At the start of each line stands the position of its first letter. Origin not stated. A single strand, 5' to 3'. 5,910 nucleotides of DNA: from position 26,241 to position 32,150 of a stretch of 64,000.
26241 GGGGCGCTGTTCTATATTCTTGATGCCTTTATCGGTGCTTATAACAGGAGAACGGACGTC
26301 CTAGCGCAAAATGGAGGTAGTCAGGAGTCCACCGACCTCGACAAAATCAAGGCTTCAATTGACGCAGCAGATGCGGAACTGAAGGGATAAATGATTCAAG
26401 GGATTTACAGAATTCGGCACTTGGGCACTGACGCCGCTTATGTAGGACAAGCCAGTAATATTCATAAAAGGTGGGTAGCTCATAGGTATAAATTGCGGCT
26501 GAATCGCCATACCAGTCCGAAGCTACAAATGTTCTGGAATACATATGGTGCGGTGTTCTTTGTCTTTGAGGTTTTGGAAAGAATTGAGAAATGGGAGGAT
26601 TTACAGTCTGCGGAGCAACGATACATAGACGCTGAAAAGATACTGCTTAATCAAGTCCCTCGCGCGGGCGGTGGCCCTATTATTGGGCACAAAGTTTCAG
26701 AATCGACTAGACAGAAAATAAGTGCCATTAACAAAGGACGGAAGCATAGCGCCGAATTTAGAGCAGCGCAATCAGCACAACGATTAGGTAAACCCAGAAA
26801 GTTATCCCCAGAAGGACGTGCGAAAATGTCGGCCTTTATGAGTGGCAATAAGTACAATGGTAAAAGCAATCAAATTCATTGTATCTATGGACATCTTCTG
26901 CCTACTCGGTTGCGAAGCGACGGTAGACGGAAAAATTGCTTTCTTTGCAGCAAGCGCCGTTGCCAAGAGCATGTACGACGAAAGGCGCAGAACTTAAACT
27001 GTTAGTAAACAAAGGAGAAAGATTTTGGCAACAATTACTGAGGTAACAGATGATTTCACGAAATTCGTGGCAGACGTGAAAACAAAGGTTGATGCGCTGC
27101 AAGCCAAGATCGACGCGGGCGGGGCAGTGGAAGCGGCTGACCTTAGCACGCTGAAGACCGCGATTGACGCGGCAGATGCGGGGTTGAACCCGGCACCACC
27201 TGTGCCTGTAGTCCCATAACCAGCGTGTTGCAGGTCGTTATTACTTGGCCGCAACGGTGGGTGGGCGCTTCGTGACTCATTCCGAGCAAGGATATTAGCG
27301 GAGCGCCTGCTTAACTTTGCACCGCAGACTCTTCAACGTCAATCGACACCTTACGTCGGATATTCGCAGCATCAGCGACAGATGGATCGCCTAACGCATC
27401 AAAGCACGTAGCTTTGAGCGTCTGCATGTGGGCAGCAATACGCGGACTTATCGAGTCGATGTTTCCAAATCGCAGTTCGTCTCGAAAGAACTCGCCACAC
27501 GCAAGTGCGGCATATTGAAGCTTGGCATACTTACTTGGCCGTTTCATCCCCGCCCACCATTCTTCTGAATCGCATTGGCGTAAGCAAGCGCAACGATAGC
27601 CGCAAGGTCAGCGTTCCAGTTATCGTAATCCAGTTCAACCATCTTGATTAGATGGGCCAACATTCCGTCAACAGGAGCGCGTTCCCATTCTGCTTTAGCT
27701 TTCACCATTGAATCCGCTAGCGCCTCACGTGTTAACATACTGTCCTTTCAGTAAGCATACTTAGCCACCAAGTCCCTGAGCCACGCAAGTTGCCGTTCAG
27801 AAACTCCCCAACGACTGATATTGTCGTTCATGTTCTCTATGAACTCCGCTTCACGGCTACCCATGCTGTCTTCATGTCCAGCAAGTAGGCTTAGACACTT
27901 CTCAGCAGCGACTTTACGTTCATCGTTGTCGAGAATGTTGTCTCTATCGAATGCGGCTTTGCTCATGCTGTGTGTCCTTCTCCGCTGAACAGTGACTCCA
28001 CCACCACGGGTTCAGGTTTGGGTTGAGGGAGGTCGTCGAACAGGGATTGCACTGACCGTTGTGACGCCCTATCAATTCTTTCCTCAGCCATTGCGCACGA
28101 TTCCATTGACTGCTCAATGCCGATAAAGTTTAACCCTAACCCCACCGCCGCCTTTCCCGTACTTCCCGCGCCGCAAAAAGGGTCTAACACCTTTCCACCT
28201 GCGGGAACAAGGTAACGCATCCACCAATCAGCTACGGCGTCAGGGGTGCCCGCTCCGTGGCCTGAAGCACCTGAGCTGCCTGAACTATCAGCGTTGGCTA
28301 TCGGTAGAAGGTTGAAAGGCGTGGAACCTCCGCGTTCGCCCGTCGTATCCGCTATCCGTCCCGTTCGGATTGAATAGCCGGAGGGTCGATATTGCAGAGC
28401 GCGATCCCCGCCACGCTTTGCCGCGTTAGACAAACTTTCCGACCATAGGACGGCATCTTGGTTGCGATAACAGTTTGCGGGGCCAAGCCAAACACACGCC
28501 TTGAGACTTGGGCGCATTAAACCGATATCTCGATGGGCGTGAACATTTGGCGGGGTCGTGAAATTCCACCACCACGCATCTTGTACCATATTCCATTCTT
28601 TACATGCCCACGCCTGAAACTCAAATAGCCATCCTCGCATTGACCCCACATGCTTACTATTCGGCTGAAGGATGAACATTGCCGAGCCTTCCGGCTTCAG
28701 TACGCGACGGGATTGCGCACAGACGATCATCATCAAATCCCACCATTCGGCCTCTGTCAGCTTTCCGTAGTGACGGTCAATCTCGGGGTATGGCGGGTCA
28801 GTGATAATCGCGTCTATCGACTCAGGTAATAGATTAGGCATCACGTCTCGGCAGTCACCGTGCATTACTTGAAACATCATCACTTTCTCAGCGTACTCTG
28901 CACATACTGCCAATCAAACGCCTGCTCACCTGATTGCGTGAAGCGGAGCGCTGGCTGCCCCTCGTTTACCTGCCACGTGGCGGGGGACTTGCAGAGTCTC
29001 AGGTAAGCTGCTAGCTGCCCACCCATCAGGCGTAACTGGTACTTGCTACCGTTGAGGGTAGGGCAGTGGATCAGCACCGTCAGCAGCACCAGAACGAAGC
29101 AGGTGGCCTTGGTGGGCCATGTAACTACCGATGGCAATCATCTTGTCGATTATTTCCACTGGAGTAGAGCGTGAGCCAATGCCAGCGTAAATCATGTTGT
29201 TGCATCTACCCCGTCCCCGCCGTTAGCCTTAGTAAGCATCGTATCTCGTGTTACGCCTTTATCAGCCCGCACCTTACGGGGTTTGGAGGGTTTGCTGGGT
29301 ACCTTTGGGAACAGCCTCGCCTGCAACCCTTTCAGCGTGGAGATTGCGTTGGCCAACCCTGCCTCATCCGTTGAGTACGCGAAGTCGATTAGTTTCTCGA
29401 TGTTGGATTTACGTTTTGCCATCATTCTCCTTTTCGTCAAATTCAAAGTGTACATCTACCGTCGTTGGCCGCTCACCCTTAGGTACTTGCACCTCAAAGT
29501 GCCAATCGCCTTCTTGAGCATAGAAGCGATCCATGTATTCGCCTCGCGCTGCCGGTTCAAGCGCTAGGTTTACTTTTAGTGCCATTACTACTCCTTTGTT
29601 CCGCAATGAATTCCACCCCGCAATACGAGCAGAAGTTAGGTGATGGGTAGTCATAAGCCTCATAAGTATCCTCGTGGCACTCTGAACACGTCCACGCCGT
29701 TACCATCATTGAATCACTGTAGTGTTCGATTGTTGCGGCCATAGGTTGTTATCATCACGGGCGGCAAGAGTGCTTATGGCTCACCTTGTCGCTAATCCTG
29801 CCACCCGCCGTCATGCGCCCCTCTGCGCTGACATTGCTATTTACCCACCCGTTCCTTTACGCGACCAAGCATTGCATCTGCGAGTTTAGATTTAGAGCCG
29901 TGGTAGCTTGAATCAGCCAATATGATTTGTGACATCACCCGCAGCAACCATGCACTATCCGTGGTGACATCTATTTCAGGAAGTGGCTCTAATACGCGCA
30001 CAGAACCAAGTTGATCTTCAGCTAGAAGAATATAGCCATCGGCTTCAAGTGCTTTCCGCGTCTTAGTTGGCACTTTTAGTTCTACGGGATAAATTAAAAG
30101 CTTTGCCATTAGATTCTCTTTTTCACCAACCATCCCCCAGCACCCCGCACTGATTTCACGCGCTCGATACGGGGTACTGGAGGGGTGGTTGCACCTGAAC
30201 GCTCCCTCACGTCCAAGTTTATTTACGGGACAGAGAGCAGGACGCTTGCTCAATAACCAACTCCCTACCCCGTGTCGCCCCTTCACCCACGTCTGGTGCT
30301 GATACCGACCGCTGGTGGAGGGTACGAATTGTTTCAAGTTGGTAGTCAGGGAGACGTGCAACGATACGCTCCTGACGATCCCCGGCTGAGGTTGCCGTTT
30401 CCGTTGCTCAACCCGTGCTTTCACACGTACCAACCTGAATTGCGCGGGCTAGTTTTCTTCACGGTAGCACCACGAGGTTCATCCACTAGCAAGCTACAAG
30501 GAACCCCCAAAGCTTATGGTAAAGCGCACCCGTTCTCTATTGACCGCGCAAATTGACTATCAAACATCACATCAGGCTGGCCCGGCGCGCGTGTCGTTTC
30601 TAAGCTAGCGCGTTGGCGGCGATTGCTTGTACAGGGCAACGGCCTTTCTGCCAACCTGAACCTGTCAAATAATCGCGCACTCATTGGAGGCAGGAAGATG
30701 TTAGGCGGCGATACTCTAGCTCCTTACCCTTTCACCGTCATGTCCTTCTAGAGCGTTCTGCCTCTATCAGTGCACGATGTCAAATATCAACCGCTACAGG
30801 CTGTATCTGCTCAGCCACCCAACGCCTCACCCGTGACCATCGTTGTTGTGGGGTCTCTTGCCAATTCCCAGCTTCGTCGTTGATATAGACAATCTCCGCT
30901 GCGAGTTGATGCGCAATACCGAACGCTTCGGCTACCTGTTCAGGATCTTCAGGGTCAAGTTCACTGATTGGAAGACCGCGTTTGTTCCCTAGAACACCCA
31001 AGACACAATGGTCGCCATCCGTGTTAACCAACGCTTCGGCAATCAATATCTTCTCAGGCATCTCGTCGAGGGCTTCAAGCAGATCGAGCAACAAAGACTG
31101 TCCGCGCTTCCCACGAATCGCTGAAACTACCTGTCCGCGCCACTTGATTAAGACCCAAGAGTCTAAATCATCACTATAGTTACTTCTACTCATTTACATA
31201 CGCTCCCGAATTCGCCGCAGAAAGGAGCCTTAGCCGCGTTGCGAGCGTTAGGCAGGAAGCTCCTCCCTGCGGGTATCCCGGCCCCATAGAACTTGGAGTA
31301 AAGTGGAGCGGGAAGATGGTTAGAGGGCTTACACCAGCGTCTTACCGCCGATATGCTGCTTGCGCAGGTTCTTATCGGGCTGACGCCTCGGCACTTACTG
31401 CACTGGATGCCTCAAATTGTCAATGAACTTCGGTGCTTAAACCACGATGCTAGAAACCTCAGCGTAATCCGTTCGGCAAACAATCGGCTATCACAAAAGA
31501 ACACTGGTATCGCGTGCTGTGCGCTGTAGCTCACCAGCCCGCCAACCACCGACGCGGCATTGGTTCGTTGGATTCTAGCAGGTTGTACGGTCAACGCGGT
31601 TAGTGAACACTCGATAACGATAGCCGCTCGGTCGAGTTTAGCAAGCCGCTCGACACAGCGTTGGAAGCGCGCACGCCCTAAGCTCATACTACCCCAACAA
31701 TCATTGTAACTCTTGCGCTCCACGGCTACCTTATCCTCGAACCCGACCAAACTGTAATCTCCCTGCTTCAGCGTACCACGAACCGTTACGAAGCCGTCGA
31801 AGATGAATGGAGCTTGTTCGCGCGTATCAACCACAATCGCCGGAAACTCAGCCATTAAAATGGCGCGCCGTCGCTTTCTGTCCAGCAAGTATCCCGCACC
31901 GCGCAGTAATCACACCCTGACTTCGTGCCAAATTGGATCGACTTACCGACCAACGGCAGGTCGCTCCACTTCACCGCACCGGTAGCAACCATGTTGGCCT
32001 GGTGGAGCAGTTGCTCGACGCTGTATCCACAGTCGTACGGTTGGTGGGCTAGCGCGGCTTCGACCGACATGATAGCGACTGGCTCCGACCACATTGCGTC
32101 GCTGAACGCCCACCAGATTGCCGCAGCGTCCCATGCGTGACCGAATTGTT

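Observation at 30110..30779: About 670 nt with no convincing gene inside a tightly coupled operon: candidate large structured RNA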

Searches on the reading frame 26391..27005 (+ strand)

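Call 53: search_protein_families(library=pfam, proteins=[window:26391-27005:+], max_evalue=0.001)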
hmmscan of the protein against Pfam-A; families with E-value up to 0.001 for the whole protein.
window:26391-27005:+ (204 aa): 2 families
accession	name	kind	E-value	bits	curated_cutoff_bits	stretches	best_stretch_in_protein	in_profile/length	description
PF01541.30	GIY-YIG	-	9.8e-07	29.4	22.6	1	4-83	3-73/78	GIY-YIG catalytic domain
PF07460.16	NUMOD3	-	4.4e-06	27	20.4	0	99-120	1-22/37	NUMOD3 motif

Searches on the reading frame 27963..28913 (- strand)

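Call 18: search_protein_families(library=phrogs, proteins=[window:27963-28913:-], max_evalue=0.01)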
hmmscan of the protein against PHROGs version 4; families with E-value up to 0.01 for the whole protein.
window:27963-28913:- (316 aa): 13 families
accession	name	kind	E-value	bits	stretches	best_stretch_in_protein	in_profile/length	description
phrog_67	-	other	2.8e-38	133.5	1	10-292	120-355/743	DNA methyltransferase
phrog_6025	-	other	1.1e-11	45.6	1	10-85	8-86/192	DNA methyltransferase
phrog_3008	-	other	3.3e-11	43.9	1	219-288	150-219/244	DNA methyltransferase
phrog_12517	-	unknown function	1.2e-10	42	1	226-287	93-154/316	-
phrog_23148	-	unknown function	3.9e-10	41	1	219-284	85-150/165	-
phrog_498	-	other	4.9e-10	39.5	1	22-287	209-427/633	DNA methyltransferase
phrog_18146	-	other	2.9e-07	30.7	1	227-268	57-99/452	DNA methyltransferase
phrog_8769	-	other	1.1e-06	29.3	1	230-283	3-56/71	methyltransferase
phrog_11619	-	other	2.4e-06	28.1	1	18-96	72-151/186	DNA methyltransferase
phrog_18293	-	other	7.5e-06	26.9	1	237-286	64-113/119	methyltransferase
phrog_12862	-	unknown function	0.00023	22.1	1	13-89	2-73/149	-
phrog_6952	-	other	0.00024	22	1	239-272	134-167/181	DNA methyltransferase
phrog_10183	-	other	0.00028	20.2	0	14-42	502-528/889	DNA methyltransferase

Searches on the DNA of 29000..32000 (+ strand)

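Call 5: search_dna_similar(query=window:29000-32000:+, collection=phages, mode=distant, max_rows=30)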
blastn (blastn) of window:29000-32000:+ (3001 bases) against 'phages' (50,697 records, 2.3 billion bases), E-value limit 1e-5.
No match.

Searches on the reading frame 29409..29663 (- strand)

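Call 11: search_protein_families(library=pfam, proteins=[window:29409-29663:-], max_evalue=0.1)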
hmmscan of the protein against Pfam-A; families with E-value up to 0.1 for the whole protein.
window:29409-29663:- (84 aa): 1 family
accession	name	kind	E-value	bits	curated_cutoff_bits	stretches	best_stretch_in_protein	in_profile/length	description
PF07210.18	DUF1416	-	0.094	13.1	23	0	40-71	56-85/97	Protein of unknown function (DUF1416)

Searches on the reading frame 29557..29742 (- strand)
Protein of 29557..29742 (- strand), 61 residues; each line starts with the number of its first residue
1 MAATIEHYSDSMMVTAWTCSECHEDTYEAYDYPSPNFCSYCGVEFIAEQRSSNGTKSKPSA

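Call 11: search_protein_families(library=pfam, proteins=[window:29557-29742:-], max_evalue=0.1)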
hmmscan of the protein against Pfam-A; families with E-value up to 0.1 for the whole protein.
window:29557-29742:- (61 aa): 2 families
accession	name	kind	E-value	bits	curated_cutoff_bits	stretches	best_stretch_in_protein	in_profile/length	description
PF00130.28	C1_1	-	0.01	16.1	26.5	0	28-45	4-21/53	Phorbol esters/diacylglycerol binding domain (C1 domain)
PF14522.11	Cytochrome_C7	-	0.011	15.9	24.8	1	6-41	31-65/67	Cytochrome c7 and related cytochrome c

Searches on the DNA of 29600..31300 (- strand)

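Call 4: search_rna_families(source=window, start=29600, end=31300, threshold=evalue, max_evalue=10, show_alignments=2)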
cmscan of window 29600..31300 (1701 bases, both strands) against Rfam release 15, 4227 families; matches with E-value up to 10: 1.
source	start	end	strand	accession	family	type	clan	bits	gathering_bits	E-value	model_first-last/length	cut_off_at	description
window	30122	30192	-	RF00888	mir-770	Gene; miRNA;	-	22.1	83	0.78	1-83/83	no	mir-770 microRNA precursor family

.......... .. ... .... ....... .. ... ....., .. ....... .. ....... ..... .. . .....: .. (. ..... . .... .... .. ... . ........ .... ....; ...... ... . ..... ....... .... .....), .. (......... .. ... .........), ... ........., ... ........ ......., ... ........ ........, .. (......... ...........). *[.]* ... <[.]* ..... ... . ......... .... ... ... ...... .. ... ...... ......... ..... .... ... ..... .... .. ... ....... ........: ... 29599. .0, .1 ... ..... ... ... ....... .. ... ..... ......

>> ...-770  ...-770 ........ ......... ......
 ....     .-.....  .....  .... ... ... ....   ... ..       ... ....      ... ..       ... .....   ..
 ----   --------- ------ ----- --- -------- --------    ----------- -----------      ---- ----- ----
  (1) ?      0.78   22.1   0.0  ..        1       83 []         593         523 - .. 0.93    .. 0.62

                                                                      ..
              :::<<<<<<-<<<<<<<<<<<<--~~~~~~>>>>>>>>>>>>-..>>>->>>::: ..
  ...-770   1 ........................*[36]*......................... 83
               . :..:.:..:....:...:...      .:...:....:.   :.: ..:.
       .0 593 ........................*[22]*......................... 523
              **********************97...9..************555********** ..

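Call 63: build_rna_model(alignment_id=A3, structure=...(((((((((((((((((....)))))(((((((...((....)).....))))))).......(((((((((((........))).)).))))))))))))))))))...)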
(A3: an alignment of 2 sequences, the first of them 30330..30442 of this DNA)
Model R1 built from alignment A3 (2 sequences, 113 columns); structure: as given.
model positions 113; base pairs 37; branch points 2; effective number of sequences 0.58; information 0.589 bits per position. Calibrated on 0.2 Mb of random sequence (short: E-values are rough).
structure used (alignment columns):
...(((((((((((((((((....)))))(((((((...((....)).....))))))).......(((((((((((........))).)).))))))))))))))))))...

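Call 64: search_with_rna_model(model_id=R1, sources=[window, L001, L002, L003, L005, L006, L009, L013, L015, L019, L023, L027, L030, L033, L036, L038, L040, L041, L042, L043, L044, L045, L047, L048, L049, L051, L055, L059, L060, L063, L066, L068, L070, L071, L072, L074, L075, L076, L080, L083, L086, L087, L088, L089, L090, L091, L092, L093, L094, L095], max_evalue=10)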
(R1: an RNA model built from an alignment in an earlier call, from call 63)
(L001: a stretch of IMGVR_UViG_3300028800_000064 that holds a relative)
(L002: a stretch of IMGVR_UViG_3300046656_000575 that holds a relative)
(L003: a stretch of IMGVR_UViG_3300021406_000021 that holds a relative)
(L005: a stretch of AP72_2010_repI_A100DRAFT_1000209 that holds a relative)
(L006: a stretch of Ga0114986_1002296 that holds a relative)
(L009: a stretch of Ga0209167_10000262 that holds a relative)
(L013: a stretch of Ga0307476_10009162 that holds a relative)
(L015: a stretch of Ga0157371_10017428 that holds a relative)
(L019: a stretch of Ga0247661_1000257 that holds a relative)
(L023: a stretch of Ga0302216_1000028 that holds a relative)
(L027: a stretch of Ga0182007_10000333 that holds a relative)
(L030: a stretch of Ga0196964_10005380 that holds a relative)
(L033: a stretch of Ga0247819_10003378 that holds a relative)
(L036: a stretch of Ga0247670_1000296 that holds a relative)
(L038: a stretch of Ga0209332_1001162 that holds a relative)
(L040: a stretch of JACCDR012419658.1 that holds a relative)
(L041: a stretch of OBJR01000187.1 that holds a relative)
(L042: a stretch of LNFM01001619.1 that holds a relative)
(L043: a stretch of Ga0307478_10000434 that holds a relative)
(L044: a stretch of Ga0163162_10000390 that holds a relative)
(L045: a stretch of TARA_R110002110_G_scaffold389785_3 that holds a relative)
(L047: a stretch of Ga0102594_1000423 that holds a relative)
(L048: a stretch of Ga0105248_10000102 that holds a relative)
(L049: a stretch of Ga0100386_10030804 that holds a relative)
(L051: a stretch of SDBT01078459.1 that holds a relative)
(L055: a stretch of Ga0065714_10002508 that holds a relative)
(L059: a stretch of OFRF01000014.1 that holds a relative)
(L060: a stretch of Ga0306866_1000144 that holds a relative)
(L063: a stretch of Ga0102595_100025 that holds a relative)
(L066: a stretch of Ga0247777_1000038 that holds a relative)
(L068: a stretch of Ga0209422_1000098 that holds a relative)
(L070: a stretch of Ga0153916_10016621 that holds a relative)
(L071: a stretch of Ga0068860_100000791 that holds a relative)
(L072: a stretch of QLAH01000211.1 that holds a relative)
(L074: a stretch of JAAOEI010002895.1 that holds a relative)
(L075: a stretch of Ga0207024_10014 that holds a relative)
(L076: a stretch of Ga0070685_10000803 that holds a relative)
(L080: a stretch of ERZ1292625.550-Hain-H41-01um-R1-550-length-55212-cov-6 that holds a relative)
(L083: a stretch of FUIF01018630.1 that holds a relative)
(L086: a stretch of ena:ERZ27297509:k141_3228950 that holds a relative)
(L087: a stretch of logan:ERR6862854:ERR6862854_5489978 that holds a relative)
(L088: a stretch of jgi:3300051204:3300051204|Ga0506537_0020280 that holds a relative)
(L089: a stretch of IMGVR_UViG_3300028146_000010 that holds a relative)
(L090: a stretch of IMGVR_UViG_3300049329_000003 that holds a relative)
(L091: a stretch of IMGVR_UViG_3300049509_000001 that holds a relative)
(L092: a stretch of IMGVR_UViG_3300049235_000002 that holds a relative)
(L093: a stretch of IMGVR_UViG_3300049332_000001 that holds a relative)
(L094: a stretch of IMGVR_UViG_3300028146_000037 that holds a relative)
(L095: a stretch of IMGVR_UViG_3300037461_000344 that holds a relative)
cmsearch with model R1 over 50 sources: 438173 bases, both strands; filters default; matches with E-value up to 10: 2.
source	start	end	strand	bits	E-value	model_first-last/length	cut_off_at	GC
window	30330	30442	-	141.8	2.1e-32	1-113/113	no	0.54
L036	1868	1961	-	17.2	0.22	1-113/113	no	0.67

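Call 99: search_rna_families(source=window, start=30100, end=30460, threshold=evalue, max_evalue=10)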
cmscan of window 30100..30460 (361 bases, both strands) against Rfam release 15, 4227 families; matches with E-value up to 10: 3.
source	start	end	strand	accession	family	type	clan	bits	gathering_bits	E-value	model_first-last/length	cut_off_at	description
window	30122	30192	-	RF00888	mir-770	Gene; miRNA;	-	22.1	83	0.17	1-83/83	no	mir-770 microRNA precursor family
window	30277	30323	+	RF01897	mir-188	Gene; miRNA;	-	15.1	72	4.1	1-84/84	no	mir-188 microRNA precursor family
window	30103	30160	+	RF01974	H19_3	Gene; lncRNA;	-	14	46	2.3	60-116/116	no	H19 conserved region 3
